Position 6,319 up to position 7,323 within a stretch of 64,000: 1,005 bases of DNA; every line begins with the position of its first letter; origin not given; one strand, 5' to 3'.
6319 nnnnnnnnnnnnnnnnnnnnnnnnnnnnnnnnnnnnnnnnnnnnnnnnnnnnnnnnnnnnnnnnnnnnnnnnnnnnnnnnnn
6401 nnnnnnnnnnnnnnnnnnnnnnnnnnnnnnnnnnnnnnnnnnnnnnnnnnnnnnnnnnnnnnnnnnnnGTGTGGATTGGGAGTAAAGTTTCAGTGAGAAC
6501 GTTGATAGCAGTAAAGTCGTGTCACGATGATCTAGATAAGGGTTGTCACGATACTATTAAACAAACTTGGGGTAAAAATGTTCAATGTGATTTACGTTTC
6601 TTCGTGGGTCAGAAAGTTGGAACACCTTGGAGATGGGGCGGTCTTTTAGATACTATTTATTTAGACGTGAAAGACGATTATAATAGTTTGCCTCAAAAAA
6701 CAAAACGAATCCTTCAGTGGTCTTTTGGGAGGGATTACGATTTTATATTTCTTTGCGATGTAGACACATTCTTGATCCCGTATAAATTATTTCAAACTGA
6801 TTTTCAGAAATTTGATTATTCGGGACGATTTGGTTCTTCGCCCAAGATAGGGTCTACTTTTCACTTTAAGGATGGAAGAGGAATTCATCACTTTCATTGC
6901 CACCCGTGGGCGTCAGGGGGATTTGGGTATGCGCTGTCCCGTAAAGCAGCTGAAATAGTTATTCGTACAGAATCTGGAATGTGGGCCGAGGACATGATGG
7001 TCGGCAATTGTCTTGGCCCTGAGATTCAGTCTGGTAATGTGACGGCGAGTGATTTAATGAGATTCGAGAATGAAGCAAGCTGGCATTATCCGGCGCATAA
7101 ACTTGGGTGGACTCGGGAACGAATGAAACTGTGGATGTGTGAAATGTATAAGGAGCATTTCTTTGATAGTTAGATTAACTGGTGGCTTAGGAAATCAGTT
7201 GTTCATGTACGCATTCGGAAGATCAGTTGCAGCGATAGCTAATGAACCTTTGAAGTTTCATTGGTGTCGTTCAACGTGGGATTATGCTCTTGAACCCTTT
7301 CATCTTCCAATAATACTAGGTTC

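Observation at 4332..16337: Twelve-kilobase glycosylation island in a phage: GDP-6-deoxyhexose pathway plus eight glycosyltransferases and a methyltransferase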

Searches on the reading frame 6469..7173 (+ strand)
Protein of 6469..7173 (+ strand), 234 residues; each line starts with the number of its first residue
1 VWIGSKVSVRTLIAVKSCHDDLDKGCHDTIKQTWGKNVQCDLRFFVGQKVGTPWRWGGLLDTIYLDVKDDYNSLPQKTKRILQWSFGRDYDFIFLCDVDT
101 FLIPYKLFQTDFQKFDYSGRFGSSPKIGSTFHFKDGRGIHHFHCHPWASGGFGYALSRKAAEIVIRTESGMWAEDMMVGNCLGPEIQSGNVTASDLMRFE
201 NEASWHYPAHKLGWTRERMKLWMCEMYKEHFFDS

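Call 3: search_protein_families(library=pfam, proteins=[window:6469-7173:+], max_evalue=0.01)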
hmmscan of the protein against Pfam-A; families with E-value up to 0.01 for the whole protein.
window:6469-7173:+ (234 aa): 1 family
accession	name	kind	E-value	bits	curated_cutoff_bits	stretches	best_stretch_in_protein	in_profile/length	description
PF01762.27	Galactosyl_T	-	6.2e-07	29.8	23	1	30-182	6-184/195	Galactosyltransferase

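Call 22: find_related_loci(query=A1, collection=viral_contigs, flank=10000)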
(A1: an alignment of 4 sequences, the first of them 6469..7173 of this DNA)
Query A1 (234 aa) in viral_contigs; peptide patterns used: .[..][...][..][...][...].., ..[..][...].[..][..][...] (x = any residue, [..] = any of these).
110 stretches matched a pattern; 34 encode a relative of the query (tblastn E <= 1e-3); 31 distinct loci.
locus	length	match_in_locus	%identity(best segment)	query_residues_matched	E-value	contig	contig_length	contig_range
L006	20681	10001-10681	69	3-227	8e-99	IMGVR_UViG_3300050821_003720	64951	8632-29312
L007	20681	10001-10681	69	3-227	8e-99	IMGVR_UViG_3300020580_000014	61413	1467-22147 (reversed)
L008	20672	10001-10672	48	8-230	3e-62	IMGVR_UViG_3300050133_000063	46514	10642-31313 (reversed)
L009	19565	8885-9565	46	2-230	2e-61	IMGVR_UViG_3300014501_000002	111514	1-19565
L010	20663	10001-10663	46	10-230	4e-56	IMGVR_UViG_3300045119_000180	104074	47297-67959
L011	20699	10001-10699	42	8-230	1e-52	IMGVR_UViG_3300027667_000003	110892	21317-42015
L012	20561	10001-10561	46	12-207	1e-49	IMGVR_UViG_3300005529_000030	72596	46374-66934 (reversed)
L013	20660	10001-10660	43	9-230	2e-50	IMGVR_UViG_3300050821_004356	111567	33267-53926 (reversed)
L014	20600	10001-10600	47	9-206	3e-53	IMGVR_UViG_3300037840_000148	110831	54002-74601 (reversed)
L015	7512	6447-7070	41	2-199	9e-41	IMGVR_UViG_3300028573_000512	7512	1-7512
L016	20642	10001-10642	35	8-227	1e-35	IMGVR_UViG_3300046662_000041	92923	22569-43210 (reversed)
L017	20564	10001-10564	38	3-216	2e-35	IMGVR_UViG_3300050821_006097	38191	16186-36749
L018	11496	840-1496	35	10-230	3e-34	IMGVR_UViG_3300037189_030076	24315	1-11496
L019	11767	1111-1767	35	10-230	7e-34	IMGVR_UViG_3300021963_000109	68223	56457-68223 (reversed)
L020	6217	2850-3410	38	9-217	5e-30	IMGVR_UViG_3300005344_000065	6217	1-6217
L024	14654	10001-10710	38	8-230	6e-27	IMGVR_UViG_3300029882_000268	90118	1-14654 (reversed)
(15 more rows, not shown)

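Call 25: search_dna_similar(query=window:6469-7173:+, collection=phages, mode=protein, max_rows=30, max_evalue=0.001)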
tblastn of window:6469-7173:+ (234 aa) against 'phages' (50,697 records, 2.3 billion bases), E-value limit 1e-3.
No match.

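Call 26: find_related_loci(query=A1, collection=genome_contigs, flank=10000)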
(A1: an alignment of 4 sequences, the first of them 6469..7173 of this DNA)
Query A1 (234 aa) in genome_contigs; peptide patterns used: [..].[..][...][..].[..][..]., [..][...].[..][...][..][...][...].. (x = any residue, [..] = any of these).
54 stretches matched a pattern, but none encodes a relative of the query by tblastn (E <= 1e-3).

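Call 33: search_protein_families(library=phrogs, proteins=[window:6469-7173:+], max_evalue=0.01)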
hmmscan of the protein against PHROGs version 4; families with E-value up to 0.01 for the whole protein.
window:6469-7173:+ (234 aa): 0 families

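Call 37: find_homologous_proteins(query=A1, max_evalue=0.001)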
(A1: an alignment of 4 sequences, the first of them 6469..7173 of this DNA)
Query A1 (4 sequences) (234 aa, profile of the alignment): 315 proteins with E <= 0.001 among 1815 candidates; the best 120 are listed.
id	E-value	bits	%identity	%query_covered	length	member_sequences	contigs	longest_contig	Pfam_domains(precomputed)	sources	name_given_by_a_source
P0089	1.7e-94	334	100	97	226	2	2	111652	PF01762.28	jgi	jgi:hypothetical protein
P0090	7.3e-90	319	31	96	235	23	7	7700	-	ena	-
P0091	1.4e-88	314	31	97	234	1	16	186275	-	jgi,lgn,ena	-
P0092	4.5e-86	306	31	97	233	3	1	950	-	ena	-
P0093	1.3e-85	305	31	95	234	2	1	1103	-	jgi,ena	-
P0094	1.3e-82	295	33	97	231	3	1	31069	-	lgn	-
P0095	3.1e-82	294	30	97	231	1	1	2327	-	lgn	-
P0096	4.5e-82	293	29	95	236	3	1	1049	-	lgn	-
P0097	2.3e-81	291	33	95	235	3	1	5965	-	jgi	jgi:hypothetical protein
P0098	8.5e-81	289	64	94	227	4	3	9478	PF01762.28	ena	-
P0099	1.3e-80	288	30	95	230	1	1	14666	-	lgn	-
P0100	1.5e-80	288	73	97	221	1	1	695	PF01762.28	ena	-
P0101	3.1e-80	287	30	75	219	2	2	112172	PF01762.28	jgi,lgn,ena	jgi:hypothetical protein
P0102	4.2e-80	287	67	96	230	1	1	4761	-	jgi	jgi:hypothetical protein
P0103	5.2e-80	286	30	97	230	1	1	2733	-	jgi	jgi:hypothetical protein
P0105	1.8e-78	281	69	97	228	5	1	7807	PF01762.28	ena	-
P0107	2.4e-76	274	65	95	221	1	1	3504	PF01762.28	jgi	jgi:hypothetical protein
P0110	3.2e-74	267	57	94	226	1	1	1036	PF01762.28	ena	-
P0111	3.8e-74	267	63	96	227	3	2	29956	PF01762.28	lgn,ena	-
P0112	4.8e-74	267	64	96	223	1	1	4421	PF01762.28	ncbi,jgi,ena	-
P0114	1.7e-73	265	65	95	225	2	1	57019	PF01762.28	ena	-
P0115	2.0e-73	265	59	96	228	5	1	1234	PF01762.28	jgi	jgi:hypothetical protein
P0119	2.7e-71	258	62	93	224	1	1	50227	PF01762.28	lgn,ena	-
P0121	7.5e-70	253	63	93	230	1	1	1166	PF01762.28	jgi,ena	-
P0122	1.0e-68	249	65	93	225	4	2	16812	PF01762.28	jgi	jgi:hypothetical protein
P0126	5.7e-66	240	30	76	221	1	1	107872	PF01762.28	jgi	jgi:hypothetical protein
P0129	5.4e-65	237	32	76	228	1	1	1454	PF01762.28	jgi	jgi:hypothetical protein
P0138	3.9e-62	228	48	95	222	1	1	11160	PF01762.28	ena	-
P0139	1.4e-61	226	54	94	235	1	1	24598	PF01762.28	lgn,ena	-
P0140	1.8e-61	226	54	84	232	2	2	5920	PF01762.28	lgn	-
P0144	2.1e-60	222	56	94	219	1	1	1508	PF01762.28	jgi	jgi:hypothetical protein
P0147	5.3e-60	221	50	95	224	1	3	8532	PF01762.28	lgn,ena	-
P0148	6.5e-60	221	51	95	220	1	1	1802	PF01762.28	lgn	-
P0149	9.5e-60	220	46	95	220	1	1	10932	PF01762.28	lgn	-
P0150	1.9e-59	219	32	74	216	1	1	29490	PF01762.28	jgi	jgi:Galactosyltransferase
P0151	2.0e-59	219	45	94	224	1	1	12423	PF01762.28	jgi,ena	-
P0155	1.2e-58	216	32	74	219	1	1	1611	PF01762.28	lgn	-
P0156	1.9e-58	216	49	94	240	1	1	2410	PF01762.28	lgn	-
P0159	4.5e-58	215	33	75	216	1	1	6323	PF01762.28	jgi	jgi:hypothetical protein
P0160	6.9e-58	214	51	95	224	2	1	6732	PF01762.28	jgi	-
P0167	8.8e-57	210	44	95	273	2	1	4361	PF01762.28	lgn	-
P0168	1.4e-56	210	39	95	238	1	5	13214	PF01762.28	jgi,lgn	jgi:hypothetical protein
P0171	2.6e-56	209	43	94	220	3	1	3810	PF01762.28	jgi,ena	-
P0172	4.5e-56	208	43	94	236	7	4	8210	PF01762.28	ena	-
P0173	1.1e-55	207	48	93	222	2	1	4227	PF01762.28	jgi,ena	jgi:hypothetical protein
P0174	1.2e-55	207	32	74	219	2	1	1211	PF01762.28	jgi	jgi:hypothetical protein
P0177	2.6e-55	206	32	75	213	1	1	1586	PF01762.28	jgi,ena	-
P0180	6.1e-55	204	31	76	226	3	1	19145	PF01762.28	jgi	jgi:hypothetical protein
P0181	1.4e-54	203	49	96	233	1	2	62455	PF01762.28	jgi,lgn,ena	jgi:hypothetical protein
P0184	3.5e-54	202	42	95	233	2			PF01762.28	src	-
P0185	3.6e-54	202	30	76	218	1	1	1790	PF01762.28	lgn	-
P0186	4.8e-54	201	49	95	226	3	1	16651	PF01762.28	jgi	-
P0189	5.2e-53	198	44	95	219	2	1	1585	PF01762.28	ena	-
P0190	1.1e-52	197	46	85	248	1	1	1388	PF01762.28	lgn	-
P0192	1.9e-52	196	48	94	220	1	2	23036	PF01762.28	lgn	-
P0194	7.6e-52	194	42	95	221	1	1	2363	PF01762.28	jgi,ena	jgi:hypothetical protein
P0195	4.6e-51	192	46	94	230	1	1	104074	PF01762.28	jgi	jgi:hypothetical protein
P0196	1.4e-50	190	41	95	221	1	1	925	PF01762.28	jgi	jgi:hypothetical protein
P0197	1.7e-50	190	45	86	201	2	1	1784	PF01762.28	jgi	-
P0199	1.5e-49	187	41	94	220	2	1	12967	PF01762.28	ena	-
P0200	6.5e-49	185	39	94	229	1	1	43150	PF01762.28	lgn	-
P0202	8.1e-49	184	39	89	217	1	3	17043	PF01762.28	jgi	jgi:hypothetical protein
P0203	1.0e-48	184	37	95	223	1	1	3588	PF01762.28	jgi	jgi:hypothetical protein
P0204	4.4e-48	182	39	96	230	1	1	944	PF01762.28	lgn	-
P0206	9.8e-48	181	44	84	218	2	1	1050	PF01762.28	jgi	jgi:hypothetical protein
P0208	2.1e-47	180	40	89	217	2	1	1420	PF01762.28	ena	-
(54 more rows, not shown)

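Call 54: predict_structure(alignment_id=A4)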
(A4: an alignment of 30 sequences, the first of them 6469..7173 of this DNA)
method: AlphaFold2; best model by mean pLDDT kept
length: 234 residues; sequences in the alignment: 30
mean_pLDDT: 93.8   pTM: 0.90
mean pLDDT of the five models: 93.8, 93.4, 93.2, 93.1, 93.0
residues with pLDDT >= 90: 202; 70-90: 20; 50-70: 11; < 50: 1
segments of 3 or more residues with pLDDT < 50: none
pLDDT, mean of each block of 10 residues (from residue 1): 71 97 97 97 94 68 94 96 96 98 97 98 94 93 97 98 96 96 98 97 98 98 97 71
secondary structure, 60 per line:
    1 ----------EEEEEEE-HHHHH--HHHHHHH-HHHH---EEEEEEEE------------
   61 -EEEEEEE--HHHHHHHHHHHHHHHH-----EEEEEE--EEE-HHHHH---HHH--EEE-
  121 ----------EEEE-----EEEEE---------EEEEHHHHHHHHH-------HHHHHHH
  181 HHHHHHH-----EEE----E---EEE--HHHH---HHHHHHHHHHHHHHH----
elements in order: E11-17 H19-23 H26-32 H34-37 E41-48 E62-68 H71-86 E92-97 E100-102 H104-108 E117-119 E131-134 E140-144 E154-157 H158-166 H174-187 E193-195 E204-206 H209-212 H216-230

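Call 57: fold_search(model_id=the predicted structure, library=pdb)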
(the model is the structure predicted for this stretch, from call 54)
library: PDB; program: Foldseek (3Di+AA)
matches with E <= 10: 1219; with E <= 0.001: 387
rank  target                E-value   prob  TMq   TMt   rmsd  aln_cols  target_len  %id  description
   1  8zwp_B                7.2e-12  1.00  0.67  0.60   4.3       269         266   20  Structure-Based Mechanism and Specificity of Human Galactosyltransferase B3GalT5 (released 2025-04-09)
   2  8tjc_B                8.2e-12  1.00  0.68  0.50   4.4       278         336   14  Structure of human beta 1,3-N-acetylglucosaminyltransferase 2 with compound 8a (released 2023-12-06)
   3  8tic_D                9.9e-12  1.00  0.66  0.50   6.0       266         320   16  Structure of human beta 1,3-N-acetylglucosaminyltransferase 2 with compound 1 (released 2023-12-06)
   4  8tjc_A                1.2e-11  1.00  0.66  0.49   5.3       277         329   15  Structure of human beta 1,3-N-acetylglucosaminyltransferase 2 with compound 8a (released 2023-12-06)
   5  7jhl_B                1.4e-11  1.00  0.67  0.49   5.2       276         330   15  Structure of human beta 1,3-N-acetylglucosaminyltransferase 2 with UDP-N-acetylglucosamine (released 2020-11-18)
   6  8tic_A                1.9e-11  1.00  0.68  0.51   4.4       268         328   15  Structure of human beta 1,3-N-acetylglucosaminyltransferase 2 with compound 1 (released 2023-12-06)
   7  6wmo_A                2.3e-11  1.00  0.66  0.49   5.5       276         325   15  Human poly-N-acetyl-lactosamine synthase structure demonstrates a modular assembly of catalytic subsites for GT-A glyc (released 2020-12-02)
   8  6wmm_B                2.4e-11  1.00  0.68  0.51   4.3       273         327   15  Human poly-N-acetyl-lactosamine synthase structure demonstrates a modular assembly of catalytic subsites for GT-A glyc (released 2020-12-02)
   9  7jhi_C                3.1e-11  1.00  0.66  0.49   5.9       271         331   15  Structure of human beta 1,3-N-acetylglucosaminyltransferase 2 iodide-derivative (released 2020-11-18)
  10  8tic_C                3.8e-11  1.00  0.68  0.51   4.4       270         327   15  Structure of human beta 1,3-N-acetylglucosaminyltransferase 2 with compound 1 (released 2023-12-06)
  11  7jhk_A                4.6e-11  1.00  0.66  0.50   5.3       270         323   16  Structure of human beta 1,3-N-acetylglucosaminyltransferase 2 in unliganded form (released 2020-11-18)
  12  8zwp_A                5.2e-11  1.00  0.68  0.61   3.9       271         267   20  Structure-Based Mechanism and Specificity of Human Galactosyltransferase B3GalT5 (released 2025-04-09)
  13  6wmm_A                5.2e-11  1.00  0.67  0.51   4.5       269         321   15  Human poly-N-acetyl-lactosamine synthase structure demonstrates a modular assembly of catalytic subsites for GT-A glyc (released 2020-12-02)
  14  8tjc_C                5.5e-11  1.00  0.67  0.50   4.5       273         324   16  Structure of human beta 1,3-N-acetylglucosaminyltransferase 2 with compound 8a (released 2023-12-06)
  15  6wmo_B                5.9e-11  1.00  0.66  0.50   5.3       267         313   16  Human poly-N-acetyl-lactosamine synthase structure demonstrates a modular assembly of catalytic subsites for GT-A glyc (released 2020-12-02)
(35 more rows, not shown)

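Call 62: fold_search(model_id=the predicted structure, library=viral)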
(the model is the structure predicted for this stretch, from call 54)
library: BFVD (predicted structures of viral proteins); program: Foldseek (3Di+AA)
matches with E <= 10: 972; with E <= 0.001: 355
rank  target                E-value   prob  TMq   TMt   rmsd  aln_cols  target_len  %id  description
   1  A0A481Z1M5            3.1e-11  1.00  0.64  0.26   4.9       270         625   19  Fringe-like glycosyltransferase domain-containing protein [Pithovirus LCPAC001]
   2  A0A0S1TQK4            1.3e-10  1.00  0.66  0.40   5.4       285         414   15  UDP-GlcNAcbeta GAL beta1,3 N-acetyl glucosaminyl transferase 3 [Elephant endotheliotropic herpesvirus 4]
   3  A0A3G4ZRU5            3.1e-10  1.00  0.61  0.62   6.3       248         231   17  Glycosyltransferase [Dasosvirus sp.]
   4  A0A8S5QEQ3            4.0e-10  1.00  0.68  0.28   5.7       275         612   15  Fringe-like [Myoviridae sp. ctn8H20]
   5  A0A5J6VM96            5.1e-09  1.00  0.53  0.14   6.7       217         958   16  Glycosyltransferase family 6 [Megaviridae environmental sample]
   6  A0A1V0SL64            2.2e-08  1.00  0.56  0.11   5.1       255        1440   10  Glycosyltransferase [Klosneuvirus KNV1]
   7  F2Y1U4                5.4e-08  1.00  0.66  0.66   4.2       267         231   11  (no name in the UniProt tables at hand)
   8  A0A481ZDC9            1.8e-07  1.00  0.59  0.26   6.2       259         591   13  Uncharacterized protein [Pithovirus LCPAC404]
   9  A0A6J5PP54            2.0e-07  1.00  0.51  0.43   8.5       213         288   10  Uncharacterized protein [uncultured Caudovirales phage]
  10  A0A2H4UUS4            2.2e-07  1.00  0.46  0.47  10.3       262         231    8  Glycosyltransferase [Bodo saltans virus]
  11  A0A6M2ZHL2            2.5e-07  1.00  0.49  0.44   6.8       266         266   10  Glycosyltransferase [Synechococcus phage S-SCSM1]
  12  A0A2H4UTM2            4.1e-07  1.00  0.47  0.36  16.1       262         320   13  Glycosyltransferase family A domain-containing protein [Bodo saltans virus]
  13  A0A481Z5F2            4.7e-07  1.00  0.53  0.48   9.7       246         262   12  Glycosyltransferase family 25 [Pithovirus LCPAC103]
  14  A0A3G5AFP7            5.7e-07  1.00  0.54  0.11  14.3       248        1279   14  Alpha (1,3)-fucosyltransferase [Solivirus sp.]
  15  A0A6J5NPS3            5.7e-07  1.00  0.51  0.55   6.9       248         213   11  Glycosyltransferase 34 [uncultured Caudovirales phage]
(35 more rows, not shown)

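Call 70: search_protein_families(library=pfam, proteins=[L009:9538-10029:+, L009:9978-10868:+, L009:11620-13197:+, L009:13056-13724:+, L009:14905-15777:+, L009:15716-16486:+, L009:16405-17157:+, L009:18089-18847:+, L013:7169-8086:+, L013:6465-7172:+], max_evalue=0.001)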
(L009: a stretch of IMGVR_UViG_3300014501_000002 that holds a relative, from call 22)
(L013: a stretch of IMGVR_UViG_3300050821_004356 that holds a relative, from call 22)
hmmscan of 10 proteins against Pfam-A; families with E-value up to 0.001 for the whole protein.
L009:9538-10029:+ (163 aa): 0 families

L009:9978-10868:+ (296 aa): 1 family
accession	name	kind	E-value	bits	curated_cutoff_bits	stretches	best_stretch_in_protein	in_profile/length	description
PF03414.19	Glyco_transf_6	-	1.4e-20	73.8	25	1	89-226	161-288/313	Glycosyltransferase family 6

L009:11620-13197:+ (525 aa): 3 families
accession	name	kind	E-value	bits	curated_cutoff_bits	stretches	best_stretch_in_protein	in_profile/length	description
PF01370.27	Epimerase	-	1.1e-51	176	20.9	1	224-444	1-227/240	NAD dependent epimerase/dehydratase family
PF16363.11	GDP_Man_Dehyd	-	3.7e-25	89.5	27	1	252-468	55-262/332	GDP-mannose 4,6 dehydratase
PF04321.23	RmlD_sub_bind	-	1.7e-07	31.1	27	1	223-281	2-60/287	RmlD substrate binding domain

L009:13056-13724:+ (222 aa): 1 family
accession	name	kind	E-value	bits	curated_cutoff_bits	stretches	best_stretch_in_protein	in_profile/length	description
PF07460.16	NUMOD3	-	7.6e-10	39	20.4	1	152-183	6-37/37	NUMOD3 motif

L009:14905-15777:+ (290 aa): 4 families
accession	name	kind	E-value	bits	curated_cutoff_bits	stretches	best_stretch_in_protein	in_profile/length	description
PF00535.33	Glycos_transf_2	-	2.7e-36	125.5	23.3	1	5-172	1-166/168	Glycosyl transferase family 2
PF13641.12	Glyco_tranf_2_3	-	1.8e-20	74.4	27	1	4-240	3-215/230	Glycosyltransferase like family 2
PF10111.15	Glyco_tranf_2_2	-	7.5e-15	55.6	27.3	1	5-216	1-220/276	Glycosyltransferase like family 2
PF13632.12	Glyco_trans_2_3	-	4.6e-07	30.3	27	1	86-217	2-128/198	Glycosyl transferase family group 2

L009:15716-16486:+ (256 aa): 1 family
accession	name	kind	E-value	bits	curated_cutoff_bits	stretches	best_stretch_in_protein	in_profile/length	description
PF04572.17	Gb3_synth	-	0.00067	20.2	22.3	0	167-252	24-120/131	Alpha 1,4-glycosyltransferase conserved region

L009:16405-17157:+ (250 aa): 0 families

L009:18089-18847:+ (252 aa): 2 families
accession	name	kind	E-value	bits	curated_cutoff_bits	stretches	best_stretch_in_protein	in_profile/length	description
PF00535.33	Glycos_transf_2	-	1.3e-05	25.6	23.3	1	7-139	2-128/168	Glycosyl transferase family 2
PF13641.12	Glyco_tranf_2_3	-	1.7e-05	25.4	27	1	6-157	4-147/230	Glycosyltransferase like family 2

L013:7169-8086:+ (305 aa): 5 families
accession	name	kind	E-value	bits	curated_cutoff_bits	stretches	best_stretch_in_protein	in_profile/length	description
PF01370.27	Epimerase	-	6.9e-55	186.5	20.9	1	5-235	1-240/240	NAD dependent epimerase/dehydratase family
PF16363.11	GDP_Man_Dehyd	-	1.9e-27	97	27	1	34-247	55-260/332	GDP-mannose 4,6 dehydratase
PF01073.25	3Beta_HSD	-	2.3e-07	30.6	22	1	6-227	1-233/280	3-beta hydroxysteroid dehydrogenase/isomerase family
PF04321.23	RmlD_sub_bind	-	1.9e-05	24.3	27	1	4-63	2-60/287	RmlD substrate binding domain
PF02719.21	Polysacc_synt_2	-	3.2e-05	23.7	20.2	0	204-255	198-249/293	Polysaccharide biosynthesis protein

L013:6465-7172:+ (235 aa): 0 families
